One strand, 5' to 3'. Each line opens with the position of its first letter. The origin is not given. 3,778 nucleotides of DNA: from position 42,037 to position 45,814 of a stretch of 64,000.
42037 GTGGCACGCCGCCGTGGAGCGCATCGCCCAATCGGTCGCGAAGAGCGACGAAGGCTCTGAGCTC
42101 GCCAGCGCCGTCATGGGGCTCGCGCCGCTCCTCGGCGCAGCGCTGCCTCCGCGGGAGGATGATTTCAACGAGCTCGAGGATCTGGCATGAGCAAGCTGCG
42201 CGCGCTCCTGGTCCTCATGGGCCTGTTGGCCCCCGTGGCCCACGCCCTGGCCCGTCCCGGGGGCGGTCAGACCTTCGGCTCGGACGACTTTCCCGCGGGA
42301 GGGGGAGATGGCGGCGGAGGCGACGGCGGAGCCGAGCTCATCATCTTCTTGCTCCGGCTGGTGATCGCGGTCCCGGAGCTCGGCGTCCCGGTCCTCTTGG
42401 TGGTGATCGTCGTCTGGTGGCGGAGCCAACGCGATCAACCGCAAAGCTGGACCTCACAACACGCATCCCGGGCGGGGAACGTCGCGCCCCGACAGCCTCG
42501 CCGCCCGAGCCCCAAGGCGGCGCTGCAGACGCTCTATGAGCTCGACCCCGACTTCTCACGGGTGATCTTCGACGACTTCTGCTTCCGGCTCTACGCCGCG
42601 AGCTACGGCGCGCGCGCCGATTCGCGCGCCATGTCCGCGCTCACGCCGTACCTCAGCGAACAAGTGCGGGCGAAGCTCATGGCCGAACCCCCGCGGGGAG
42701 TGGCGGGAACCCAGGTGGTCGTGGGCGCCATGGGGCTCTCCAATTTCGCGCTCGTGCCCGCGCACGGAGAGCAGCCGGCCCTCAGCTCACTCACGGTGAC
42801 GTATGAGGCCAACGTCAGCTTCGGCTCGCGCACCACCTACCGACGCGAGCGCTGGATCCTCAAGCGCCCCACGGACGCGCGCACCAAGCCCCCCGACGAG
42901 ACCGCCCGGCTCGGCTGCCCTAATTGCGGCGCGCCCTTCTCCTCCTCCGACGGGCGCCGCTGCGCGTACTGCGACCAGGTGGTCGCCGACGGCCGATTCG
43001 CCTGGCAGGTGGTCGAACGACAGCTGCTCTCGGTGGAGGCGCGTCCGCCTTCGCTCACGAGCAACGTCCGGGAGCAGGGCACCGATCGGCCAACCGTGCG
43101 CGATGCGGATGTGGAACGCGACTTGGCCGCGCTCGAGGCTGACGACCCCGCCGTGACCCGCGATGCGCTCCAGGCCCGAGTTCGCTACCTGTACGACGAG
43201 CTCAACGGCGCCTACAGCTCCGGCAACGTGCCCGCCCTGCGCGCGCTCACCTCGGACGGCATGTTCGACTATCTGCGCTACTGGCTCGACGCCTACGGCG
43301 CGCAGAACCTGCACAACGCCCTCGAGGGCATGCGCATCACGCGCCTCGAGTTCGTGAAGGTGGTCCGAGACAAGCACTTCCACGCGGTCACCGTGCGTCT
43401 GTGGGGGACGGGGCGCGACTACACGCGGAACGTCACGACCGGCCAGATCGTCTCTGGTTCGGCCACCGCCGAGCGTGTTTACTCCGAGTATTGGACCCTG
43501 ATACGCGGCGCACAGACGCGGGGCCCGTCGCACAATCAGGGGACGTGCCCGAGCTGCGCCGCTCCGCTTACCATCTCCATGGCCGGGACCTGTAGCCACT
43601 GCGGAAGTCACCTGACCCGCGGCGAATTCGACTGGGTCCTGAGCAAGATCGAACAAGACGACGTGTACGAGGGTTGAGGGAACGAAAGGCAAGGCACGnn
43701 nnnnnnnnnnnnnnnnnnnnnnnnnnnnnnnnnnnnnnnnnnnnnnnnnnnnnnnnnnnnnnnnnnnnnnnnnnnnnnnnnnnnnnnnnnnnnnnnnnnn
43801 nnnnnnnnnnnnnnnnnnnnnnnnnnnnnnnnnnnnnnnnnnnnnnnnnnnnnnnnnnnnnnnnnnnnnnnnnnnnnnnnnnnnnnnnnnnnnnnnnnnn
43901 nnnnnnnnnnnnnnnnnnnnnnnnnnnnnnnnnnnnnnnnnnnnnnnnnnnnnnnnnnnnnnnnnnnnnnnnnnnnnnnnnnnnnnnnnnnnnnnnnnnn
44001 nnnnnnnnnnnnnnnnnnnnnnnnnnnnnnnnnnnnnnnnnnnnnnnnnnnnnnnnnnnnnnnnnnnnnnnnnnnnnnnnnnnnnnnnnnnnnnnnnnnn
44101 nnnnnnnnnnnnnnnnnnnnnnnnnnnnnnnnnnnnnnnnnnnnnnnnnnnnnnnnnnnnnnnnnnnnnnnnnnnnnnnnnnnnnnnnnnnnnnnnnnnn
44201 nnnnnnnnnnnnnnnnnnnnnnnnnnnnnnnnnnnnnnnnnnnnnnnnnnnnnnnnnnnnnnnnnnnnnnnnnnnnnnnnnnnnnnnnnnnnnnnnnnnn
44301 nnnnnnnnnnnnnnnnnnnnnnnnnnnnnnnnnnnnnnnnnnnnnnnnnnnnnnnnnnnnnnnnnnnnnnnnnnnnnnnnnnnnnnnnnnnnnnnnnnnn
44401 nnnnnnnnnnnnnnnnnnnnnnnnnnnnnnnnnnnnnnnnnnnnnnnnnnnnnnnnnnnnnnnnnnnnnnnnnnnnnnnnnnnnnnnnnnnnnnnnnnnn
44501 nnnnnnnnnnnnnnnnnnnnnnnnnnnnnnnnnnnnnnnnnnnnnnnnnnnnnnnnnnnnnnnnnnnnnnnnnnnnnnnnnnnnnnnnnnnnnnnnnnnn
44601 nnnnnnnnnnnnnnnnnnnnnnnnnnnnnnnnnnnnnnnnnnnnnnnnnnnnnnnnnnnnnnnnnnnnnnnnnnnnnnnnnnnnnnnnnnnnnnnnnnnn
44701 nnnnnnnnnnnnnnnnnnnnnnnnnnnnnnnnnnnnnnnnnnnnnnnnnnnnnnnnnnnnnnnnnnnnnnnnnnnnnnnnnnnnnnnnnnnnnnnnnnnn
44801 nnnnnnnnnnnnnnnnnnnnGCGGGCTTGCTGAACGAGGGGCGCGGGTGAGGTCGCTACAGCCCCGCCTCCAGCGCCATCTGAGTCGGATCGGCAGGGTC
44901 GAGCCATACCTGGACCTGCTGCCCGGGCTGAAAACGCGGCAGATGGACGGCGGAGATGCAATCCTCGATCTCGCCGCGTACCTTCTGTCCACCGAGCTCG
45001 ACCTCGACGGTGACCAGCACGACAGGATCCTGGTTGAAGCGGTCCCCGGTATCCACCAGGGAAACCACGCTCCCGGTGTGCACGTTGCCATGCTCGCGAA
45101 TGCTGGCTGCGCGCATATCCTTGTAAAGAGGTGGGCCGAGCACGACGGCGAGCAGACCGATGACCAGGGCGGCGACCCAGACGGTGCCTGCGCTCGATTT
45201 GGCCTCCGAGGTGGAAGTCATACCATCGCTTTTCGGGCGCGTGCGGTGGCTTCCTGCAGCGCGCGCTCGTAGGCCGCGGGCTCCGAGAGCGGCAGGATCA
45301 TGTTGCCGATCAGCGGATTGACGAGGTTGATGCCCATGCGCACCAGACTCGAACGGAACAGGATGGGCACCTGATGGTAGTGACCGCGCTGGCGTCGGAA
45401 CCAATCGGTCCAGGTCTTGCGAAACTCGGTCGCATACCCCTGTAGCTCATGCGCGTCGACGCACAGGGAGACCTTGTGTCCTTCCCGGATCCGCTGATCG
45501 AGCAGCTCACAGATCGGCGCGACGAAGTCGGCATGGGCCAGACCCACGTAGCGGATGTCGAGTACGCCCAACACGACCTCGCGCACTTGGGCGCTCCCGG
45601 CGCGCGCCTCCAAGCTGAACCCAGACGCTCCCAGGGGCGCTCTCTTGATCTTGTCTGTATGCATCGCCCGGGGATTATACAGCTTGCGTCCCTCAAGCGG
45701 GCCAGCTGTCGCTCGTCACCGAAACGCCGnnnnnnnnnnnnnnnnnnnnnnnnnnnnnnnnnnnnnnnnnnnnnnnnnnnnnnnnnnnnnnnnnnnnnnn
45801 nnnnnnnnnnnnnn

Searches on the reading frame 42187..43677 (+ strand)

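Call 66: search_protein_families(library=pfam, proteins=[window:42187-43677:+], max_evalue=0.001)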
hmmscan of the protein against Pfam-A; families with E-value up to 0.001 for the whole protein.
window:42187-43677:+ (496 aa): 3 families
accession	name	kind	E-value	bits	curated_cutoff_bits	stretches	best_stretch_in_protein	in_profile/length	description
PF04280.21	Tim44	-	1.6e-14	54.7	29.6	1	312-445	4-136/147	Tim44-like domain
PF13248.11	Zn_ribbon_3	-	0.00039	20.2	27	0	244-264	5-24/26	zinc-ribbon domain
PF17032.10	Zn_ribbon_15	-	0.0004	21.6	28.9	0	239-267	35-63/73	zinc-ribbon family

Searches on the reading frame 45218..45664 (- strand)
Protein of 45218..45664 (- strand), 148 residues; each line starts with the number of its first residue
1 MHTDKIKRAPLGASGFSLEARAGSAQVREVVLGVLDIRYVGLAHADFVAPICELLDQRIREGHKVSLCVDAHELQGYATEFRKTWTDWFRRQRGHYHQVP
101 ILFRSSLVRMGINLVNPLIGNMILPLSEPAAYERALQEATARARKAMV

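Call 66: search_protein_families(library=pfam, proteins=[window:45218-45664:-], max_evalue=0.001)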
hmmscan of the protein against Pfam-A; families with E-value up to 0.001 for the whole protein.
window:45218-45664:- (148 aa): 1 family
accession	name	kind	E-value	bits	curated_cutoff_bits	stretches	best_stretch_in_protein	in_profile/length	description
PF11964.13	SpoIIAA-like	-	0.00032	21.8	25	1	42-118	10-85/106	SpoIIAA-like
